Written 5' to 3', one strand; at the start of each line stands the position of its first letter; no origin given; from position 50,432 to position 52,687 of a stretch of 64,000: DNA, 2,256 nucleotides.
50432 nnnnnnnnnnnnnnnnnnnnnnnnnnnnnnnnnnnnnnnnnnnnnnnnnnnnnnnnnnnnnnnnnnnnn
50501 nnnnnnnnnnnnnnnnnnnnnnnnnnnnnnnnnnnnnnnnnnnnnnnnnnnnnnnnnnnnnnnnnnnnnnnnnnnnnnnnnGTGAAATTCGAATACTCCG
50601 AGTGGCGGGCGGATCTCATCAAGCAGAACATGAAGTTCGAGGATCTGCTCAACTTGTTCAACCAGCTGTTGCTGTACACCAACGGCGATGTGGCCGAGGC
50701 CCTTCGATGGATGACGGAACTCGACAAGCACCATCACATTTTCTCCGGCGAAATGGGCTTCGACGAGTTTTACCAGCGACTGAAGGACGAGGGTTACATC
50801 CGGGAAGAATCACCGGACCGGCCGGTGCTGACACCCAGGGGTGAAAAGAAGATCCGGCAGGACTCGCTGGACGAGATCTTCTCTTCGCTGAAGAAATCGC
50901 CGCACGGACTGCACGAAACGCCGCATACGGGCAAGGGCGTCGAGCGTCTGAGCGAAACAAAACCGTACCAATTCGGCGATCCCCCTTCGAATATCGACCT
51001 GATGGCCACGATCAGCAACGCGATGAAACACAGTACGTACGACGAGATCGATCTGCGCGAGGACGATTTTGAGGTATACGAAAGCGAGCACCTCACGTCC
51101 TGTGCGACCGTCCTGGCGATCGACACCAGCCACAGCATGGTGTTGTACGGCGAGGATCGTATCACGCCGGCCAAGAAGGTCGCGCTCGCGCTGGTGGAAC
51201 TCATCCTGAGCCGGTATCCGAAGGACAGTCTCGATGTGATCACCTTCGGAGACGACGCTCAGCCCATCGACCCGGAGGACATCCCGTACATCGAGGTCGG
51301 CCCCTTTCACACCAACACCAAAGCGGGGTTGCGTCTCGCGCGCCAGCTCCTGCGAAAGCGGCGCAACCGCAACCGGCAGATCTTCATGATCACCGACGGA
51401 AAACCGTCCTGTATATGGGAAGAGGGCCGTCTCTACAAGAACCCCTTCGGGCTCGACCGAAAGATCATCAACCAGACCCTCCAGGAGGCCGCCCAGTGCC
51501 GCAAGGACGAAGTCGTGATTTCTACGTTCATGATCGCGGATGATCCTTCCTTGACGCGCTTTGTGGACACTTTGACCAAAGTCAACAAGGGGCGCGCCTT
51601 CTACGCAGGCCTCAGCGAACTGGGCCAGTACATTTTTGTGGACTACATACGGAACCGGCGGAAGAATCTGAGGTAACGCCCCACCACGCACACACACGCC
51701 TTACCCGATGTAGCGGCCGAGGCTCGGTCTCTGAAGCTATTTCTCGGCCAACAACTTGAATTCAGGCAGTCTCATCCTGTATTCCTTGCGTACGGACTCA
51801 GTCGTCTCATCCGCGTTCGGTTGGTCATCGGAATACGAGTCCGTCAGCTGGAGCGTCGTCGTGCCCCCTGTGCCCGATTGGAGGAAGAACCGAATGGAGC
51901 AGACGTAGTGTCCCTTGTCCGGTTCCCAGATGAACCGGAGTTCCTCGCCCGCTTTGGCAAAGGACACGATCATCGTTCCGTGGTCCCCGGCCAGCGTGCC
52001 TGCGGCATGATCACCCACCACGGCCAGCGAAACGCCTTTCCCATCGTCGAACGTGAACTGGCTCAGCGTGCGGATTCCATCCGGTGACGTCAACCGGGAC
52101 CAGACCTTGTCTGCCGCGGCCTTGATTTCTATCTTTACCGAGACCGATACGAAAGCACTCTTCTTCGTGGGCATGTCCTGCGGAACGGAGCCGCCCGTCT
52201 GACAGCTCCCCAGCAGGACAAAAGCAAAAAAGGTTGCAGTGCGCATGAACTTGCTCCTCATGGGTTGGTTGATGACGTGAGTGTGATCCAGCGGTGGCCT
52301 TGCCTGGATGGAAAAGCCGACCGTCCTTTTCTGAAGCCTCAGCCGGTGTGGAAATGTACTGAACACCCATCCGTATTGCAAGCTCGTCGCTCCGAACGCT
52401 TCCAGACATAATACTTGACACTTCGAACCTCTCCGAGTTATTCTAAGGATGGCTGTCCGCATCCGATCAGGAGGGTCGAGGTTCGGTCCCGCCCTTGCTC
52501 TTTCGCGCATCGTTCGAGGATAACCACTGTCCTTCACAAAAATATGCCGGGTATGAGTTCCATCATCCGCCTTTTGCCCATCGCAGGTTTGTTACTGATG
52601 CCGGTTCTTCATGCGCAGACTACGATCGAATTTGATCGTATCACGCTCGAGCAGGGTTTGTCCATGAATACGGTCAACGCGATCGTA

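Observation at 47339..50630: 3.3 kb segment (about 3.0 kb of unique sequence) carrying a T9SS multiheme cytochrome, bracketed by 153-bp direct repeats of a gene-gene junction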

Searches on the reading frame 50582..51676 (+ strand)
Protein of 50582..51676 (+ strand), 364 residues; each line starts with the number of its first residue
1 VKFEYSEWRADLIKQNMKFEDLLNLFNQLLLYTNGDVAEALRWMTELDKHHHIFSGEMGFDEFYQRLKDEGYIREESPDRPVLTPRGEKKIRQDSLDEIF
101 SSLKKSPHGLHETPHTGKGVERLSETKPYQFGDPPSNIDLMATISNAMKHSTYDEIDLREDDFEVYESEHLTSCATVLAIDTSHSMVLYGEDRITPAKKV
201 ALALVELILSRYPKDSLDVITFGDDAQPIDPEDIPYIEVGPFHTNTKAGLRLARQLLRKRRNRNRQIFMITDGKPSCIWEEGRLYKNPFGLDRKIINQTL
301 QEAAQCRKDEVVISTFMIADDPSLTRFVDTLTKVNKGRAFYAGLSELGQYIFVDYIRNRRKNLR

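Call 6: search_protein_families(library=pfam, proteins=[window:50582-51676:+], max_evalue=0.01)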
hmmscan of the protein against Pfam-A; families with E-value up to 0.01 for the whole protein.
window:50582-51676:+ (364 aa): 2 families
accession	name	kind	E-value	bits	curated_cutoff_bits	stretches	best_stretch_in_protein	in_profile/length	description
PF13519.12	VWA_2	-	5.9e-11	43.4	27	1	176-274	1-107/107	von Willebrand factor type A domain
PF00092.34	VWA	-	0.00023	21.8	23.8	0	177-228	3-51/174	von Willebrand factor type A domain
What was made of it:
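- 50582..51676 (+): Intact vWA-domain gene (364 aa), now 3.1 kb away from UbiA. Pfam VWA_2 (call 6).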

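Call 8: find_encoding_contigs(protein=window:50582-51676:+, flank=10000, max_places=10)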
Protein window:50582-51676:+ (364 aa): no gene with exactly this product is on record in the collection.

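Call 10: find_related_loci(query=window:50582-51676:+, collection=genome_contigs, flank=10000)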
Query window:50582-51676:+ (364 aa) in genome_contigs; peptide patterns used: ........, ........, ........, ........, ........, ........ (x = any residue, [..] = any of these).
599 stretches matched a pattern (row limit reached: there are more); 591 encode a relative of the query (tblastn E <= 1e-3); the best 80 are kept; 80 distinct loci.
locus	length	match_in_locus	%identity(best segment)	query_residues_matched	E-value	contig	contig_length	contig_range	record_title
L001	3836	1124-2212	84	1-363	0e+0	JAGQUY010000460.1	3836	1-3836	MAG: Bacteroidetes bacterium isolate HKST-UBA01 2012-05-30_1_(paired)_contig_632245, whole genome shotgun sequence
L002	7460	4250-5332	57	1-361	7e-142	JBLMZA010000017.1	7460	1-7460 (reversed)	MAG: Acidobacteriota bacterium isolate MAG215 PRJNA951521_bin70_renamed_16, whole genome shotgun sequence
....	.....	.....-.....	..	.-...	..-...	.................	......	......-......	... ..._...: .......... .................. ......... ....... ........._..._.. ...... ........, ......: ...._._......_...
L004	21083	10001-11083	57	1-361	4e-139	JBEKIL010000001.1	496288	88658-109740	MAG: Bacteroidota bacterium isolate SPRUCE 29 SPRUCE_29_1, whole genome shotgun sequence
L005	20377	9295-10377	53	1-361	2e-135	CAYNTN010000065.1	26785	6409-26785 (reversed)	MAG TPA_asm: uncultured Ignavibacteriaceae bacterium isolate SRP173033_co3_149 genome assembly, contig: NODE_2008_length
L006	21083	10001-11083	56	1-361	3e-134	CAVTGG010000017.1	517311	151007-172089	MAG: uncultured Acidobacteriota bacterium isolate MFD09212.bin.1.4 genome assembly, contig: contig_96523, whole genome s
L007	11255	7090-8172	56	1-361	1e-131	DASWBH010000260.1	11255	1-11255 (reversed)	MAG TPA_asm: Thermoanaerobaculia bacterium isolate SMAG_U2677 k141_1070701, whole genome shotgun sequence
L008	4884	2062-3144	55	1-361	2e-132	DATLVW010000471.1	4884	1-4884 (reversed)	MAG TPA_asm: Thermoanaerobaculia bacterium isolate SMAG_U13202 k141_390830, whole genome shotgun sequence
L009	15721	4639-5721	54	1-361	6e-131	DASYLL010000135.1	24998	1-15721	MAG TPA_asm: Thermoanaerobaculia bacterium isolate SMAG_U4347 k141_2425767, whole genome shotgun sequence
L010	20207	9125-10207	54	1-361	1e-130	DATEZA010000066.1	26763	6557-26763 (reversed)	MAG TPA_asm: Thermoanaerobaculia bacterium isolate SMAG_U8461 k141_2286250, whole genome shotgun sequence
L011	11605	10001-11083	55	1-361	1e-130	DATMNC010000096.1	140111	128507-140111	MAG TPA_asm: Thermoanaerobaculia bacterium isolate SMAG_U12840 k141_3463108, whole genome shotgun sequence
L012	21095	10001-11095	53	1-364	8e-130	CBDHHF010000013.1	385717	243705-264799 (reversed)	MAG: Rhodothermales bacterium isolate 0fb6ef2c-814e-496a-9ced-0506dc7cabad genome assembly, contig: contig_13, whole gen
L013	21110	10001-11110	52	1-364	3e-129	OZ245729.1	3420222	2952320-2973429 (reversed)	MAG: Gracilimonas sp. isolate 59e3a07e-9baa-471e-b947-b82689dc188f genome assembly, chromosome: 1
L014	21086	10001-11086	52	1-364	3e-129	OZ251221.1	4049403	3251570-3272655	MAG: bacterium isolate 32a2cbb7-c6c8-45cd-829d-ddd1ef6a6eb2 genome assembly, chromosome: 1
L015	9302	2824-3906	55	3-364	7e-129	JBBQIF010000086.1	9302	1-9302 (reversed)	MAG: Bacteroidia bacterium isolate Co_metawrap_831 Cmw_831_k141_21169052_length_9302_cov_9.0000, whole genome shotgun se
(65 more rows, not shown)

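Call 16: find_homologous_proteins(query=window:50582-51676:+)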
Query window:50582-51676:+ (364 aa): 8000 proteins with E <= 0.001 among 8000 candidates; the best 120 are listed.
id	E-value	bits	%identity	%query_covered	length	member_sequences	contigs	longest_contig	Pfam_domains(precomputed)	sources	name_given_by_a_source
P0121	2.0e-235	798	97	100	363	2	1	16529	PF13519.13,PF27098.1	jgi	jgi:uncharacterized protein with von Willebrand factor type A (vWA) domain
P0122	1.4e-208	710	85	100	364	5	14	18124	PF13519.13,PF27098.1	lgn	-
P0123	4.7e-208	708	84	100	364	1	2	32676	PF13519.13,PF27098.1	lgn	-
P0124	3.4e-206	702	84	100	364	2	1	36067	PF13519.13,PF27098.1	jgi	jgi:Ca-activated chloride channel family protein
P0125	2.8e-204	696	83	100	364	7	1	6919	PF13519.13,PF27098.1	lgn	-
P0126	3.6e-204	695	82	100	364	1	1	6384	PF13519.13,PF27098.1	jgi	-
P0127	4.5e-202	689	84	100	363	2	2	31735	PF13519.13,PF27098.1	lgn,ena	-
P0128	1.8e-199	680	82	100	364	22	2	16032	PF00092.35,PF13519.13,PF27098.1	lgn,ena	-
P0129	8.1e-194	661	78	100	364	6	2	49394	PF13519.13,PF27098.1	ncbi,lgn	-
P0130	4.1e-186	636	75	100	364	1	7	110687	PF00092.35,PF13519.13,PF27098.1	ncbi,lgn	-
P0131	2.3e-185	634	76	100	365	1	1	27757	PF13519.13,PF27098.1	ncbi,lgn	-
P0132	2.3e-181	620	75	100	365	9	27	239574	PF13519.13,PF27098.1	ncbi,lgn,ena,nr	ncbi:MAG TPA: VWA domain-containing protein [bacterium]|nr:VWA domain-containing protein [bacterium]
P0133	4.2e-166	570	67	100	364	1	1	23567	PF13519.13,PF27098.1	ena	-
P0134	1.5e-163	562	65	100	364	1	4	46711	PF00092.35,PF13519.13,PF27098.1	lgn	-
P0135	3.3e-155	534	65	100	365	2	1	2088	PF13519.13,PF27098.1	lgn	-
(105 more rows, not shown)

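Call 17: find_encoding_contigs(protein=P0121, flank=10000, max_places=10)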
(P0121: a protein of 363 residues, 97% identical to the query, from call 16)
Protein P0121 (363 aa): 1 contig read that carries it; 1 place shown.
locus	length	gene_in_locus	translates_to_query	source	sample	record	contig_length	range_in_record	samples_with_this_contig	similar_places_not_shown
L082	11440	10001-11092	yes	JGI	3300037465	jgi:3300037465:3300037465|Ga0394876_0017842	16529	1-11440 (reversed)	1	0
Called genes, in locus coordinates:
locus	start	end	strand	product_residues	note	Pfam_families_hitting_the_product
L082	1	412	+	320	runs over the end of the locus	PF01479:S4, PF00849:PseudoU_synth_2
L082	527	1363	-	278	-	PF06764:DUF1223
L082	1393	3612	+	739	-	PF00069:Pkinase, PF07714:PK_Tyr_Ser-Thr, PF13620:CarboxypepD_reg (faint), PF08308:PEGA (weak)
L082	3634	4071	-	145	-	-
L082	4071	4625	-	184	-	-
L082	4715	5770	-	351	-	PF01791:DeoC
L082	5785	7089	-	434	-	PF13742:tRNA_anti_2, PF01336:tRNA_anti-codon, PF02601:Exonuc_VII_L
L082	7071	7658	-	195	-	-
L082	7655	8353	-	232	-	PF03548:LolA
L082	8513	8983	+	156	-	PF14539:DUF4442, PF13622:4HBT_3 (weak), PF03061:4HBT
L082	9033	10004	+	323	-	PF01040:UbiA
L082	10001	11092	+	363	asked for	PF27098:Rv0959_3rd, PF13519:VWA_2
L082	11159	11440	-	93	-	?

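Call 18: find_encoding_contigs(protein=P0122, flank=10000, max_places=10)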
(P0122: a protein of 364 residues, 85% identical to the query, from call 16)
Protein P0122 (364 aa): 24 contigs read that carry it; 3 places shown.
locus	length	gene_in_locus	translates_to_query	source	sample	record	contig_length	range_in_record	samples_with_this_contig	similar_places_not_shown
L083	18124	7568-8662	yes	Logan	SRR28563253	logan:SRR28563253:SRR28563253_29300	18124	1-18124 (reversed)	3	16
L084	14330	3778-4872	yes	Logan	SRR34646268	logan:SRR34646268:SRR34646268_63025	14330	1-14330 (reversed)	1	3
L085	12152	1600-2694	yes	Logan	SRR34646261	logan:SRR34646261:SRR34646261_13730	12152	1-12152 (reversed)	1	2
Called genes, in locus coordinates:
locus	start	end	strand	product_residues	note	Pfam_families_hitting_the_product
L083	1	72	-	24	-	?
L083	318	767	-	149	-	-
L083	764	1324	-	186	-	-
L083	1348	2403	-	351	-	PF01791:DeoC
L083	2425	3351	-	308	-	PF07291:MauE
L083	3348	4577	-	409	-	PF13742:tRNA_anti_2, PF01336:tRNA_anti-codon, PF02601:Exonuc_VII_L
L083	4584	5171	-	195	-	-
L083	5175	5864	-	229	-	PF03548:LolA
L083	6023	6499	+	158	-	PF14539:DUF4442, PF13622:4HBT_3, PF03061:4HBT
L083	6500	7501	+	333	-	PF01040:UbiA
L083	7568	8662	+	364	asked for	PF27098:Rv0959_3rd, PF13519:VWA_2 (weak)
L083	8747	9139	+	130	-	PF02261:Asp_decarbox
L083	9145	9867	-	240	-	-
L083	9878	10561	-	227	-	PF00702:Hydrolase, PF12710:HAD (weak), PF13419:HAD_2, PF13242:Hydrolase_like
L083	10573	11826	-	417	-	PF01098:FTSW_RODA_SPOVE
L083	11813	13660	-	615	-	PF03717:PBP_dimer, PF00905:Transpeptidase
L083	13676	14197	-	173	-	-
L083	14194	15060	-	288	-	PF04085:MreC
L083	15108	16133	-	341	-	PF00022:Actin (faint), PF06723:MreB_Mbl, PF11104:PilM_2 (faint), PF00012:HSP70, PF14450:FtsA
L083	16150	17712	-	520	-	PF02142:MGS, PF01808:AICARFT_IMPCHas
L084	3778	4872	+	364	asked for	PF27098:Rv0959_3rd, PF13519:VWA_2 (weak)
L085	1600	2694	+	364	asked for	PF27098:Rv0959_3rd, PF13519:VWA_2 (weak)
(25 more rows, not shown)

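Call 25: find_related_loci(query=window:50582-51676:+, collection=metagenome_contigs, flank=10000)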
Query window:50582-51676:+ (364 aa) in metagenome_contigs; peptide patterns used: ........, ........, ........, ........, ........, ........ (x = any residue, [..] = any of these).
600 stretches matched a pattern (row limit reached: there are more); 579 encode a relative of the query (tblastn E <= 1e-3); the best 80 are kept; 80 distinct loci.
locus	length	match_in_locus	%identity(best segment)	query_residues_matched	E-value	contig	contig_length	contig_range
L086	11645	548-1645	63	1-364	9e-157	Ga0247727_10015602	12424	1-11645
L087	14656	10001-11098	62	1-364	2e-156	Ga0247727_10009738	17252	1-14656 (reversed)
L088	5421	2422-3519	59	1-364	6e-152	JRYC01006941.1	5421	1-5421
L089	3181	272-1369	57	1-364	1e-149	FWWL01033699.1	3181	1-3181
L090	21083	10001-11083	58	1-361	3e-140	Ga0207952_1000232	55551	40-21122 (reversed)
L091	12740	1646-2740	56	1-364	4e-140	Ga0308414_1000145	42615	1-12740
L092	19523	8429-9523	56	1-364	8e-140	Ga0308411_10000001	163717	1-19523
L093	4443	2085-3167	56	1-361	1e-141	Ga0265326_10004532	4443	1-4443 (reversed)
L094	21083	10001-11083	56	1-361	6e-139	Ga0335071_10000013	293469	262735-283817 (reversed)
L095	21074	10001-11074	57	1-356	1e-138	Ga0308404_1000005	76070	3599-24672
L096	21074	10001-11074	57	1-356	1e-138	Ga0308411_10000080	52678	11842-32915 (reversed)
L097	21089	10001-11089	55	1-361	3e-138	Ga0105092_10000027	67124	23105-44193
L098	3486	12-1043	57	18-361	1e-141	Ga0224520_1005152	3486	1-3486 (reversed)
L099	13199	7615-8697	54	1-361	3e-135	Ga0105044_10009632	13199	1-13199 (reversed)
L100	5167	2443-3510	55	5-364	1e-135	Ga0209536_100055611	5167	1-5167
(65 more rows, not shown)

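Call 41: find_encoding_contigs(protein=P0123, flank=6000, max_places=6)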
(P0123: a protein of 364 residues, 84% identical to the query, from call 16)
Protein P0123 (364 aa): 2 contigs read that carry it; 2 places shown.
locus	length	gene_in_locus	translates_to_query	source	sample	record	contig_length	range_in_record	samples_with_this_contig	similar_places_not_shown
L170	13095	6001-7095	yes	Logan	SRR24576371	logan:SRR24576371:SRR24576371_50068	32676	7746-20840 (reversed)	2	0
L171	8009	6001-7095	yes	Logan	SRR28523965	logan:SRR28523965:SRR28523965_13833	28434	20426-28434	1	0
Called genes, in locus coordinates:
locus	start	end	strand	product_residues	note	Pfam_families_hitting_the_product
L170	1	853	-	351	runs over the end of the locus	PF01791:DeoC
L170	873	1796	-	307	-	PF07291:MauE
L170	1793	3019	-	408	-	PF13742:tRNA_anti_2, PF01336:tRNA_anti-codon, PF02601:Exonuc_VII_L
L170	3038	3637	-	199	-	-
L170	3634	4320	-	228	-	PF03548:LolA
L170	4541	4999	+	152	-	PF14539:DUF4442 (weak), PF13622:4HBT_3, PF03061:4HBT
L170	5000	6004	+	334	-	-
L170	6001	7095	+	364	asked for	PF27098:Rv0959_3rd, PF13519:VWA_2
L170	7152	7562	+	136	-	PF02261:Asp_decarbox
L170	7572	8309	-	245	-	-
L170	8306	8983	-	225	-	PF00702:Hydrolase, PF13419:HAD_2, PF13242:Hydrolase_like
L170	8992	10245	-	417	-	PF01098:FTSW_RODA_SPOVE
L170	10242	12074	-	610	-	PF03717:PBP_dimer, PF00905:Transpeptidase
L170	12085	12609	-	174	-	PF04093:MreD (weak)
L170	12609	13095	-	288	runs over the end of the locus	PF04085:MreC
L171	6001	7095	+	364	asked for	PF27098:Rv0959_3rd, PF13519:VWA_2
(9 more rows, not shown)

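Call 42: find_encoding_contigs(protein=P0127, flank=6000, max_places=6)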
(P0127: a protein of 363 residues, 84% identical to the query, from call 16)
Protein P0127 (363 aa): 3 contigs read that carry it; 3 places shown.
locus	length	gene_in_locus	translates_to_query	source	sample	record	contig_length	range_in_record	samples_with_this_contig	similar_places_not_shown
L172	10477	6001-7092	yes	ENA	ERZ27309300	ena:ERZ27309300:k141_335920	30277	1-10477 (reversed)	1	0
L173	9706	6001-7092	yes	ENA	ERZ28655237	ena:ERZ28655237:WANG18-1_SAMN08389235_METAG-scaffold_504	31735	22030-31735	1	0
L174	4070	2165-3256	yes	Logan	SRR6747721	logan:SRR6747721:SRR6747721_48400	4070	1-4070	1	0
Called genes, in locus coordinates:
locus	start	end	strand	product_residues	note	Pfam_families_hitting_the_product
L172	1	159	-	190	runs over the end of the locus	-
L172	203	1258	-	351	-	PF01791:DeoC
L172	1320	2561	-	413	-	PF13742:tRNA_anti_2, PF01336:tRNA_anti-codon, PF02601:Exonuc_VII_L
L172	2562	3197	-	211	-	-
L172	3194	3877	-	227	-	PF03548:LolA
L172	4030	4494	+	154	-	PF14539:DUF4442, PF13622:4HBT_3, PF03061:4HBT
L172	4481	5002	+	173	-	PF12867:DinB_2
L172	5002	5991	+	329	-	PF01040:UbiA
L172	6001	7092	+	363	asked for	PF27098:Rv0959_3rd, PF13519:VWA_2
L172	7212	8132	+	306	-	PF02729:OTCace_N, PF00185:OTCace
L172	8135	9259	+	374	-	PF06965:Na_H_antiport_1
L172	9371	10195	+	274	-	PF19459:DUF5996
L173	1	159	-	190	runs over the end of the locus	-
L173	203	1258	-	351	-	PF01791:DeoC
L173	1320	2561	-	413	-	PF13742:tRNA_anti_2, PF01336:tRNA_anti-codon, PF02601:Exonuc_VII_L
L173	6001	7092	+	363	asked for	PF27098:Rv0959_3rd, PF13519:VWA_2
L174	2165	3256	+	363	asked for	PF27098:Rv0959_3rd, PF13519:VWA_2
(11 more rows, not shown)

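Call 45: search_protein_families(library=ncbifam, proteins=[window:50582-51676:+], max_evalue=0.01)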
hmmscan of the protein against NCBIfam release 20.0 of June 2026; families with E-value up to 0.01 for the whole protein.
window:50582-51676:+ (364 aa): 1 family
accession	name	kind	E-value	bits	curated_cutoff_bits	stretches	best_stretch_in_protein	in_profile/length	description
TIGR02442.1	Cob-chelat-sub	hypoth_equivalog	1.8e-07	30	779.45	1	127-278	424-586/641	putative cobaltochelatase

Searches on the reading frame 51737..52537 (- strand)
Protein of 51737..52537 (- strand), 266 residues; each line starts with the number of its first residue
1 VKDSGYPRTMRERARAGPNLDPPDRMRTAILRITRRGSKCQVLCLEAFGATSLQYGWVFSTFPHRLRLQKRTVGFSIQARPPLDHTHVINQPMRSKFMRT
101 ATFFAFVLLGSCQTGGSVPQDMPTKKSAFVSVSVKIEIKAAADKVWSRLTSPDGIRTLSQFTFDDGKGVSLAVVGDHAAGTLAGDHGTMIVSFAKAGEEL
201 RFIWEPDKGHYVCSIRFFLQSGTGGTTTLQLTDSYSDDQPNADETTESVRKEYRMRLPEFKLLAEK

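Call 6: search_protein_families(library=pfam, proteins=[window:51737-52537:-], max_evalue=0.01)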
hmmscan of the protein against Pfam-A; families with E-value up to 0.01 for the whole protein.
window:51737-52537:- (266 aa): 1 family
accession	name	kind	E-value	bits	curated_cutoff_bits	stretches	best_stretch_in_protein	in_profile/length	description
PF10604.15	Polyketide_cyc2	-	0.00068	20.4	27.4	1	130-232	2-94/142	Polyketide cyclase / dehydrase and lipid transport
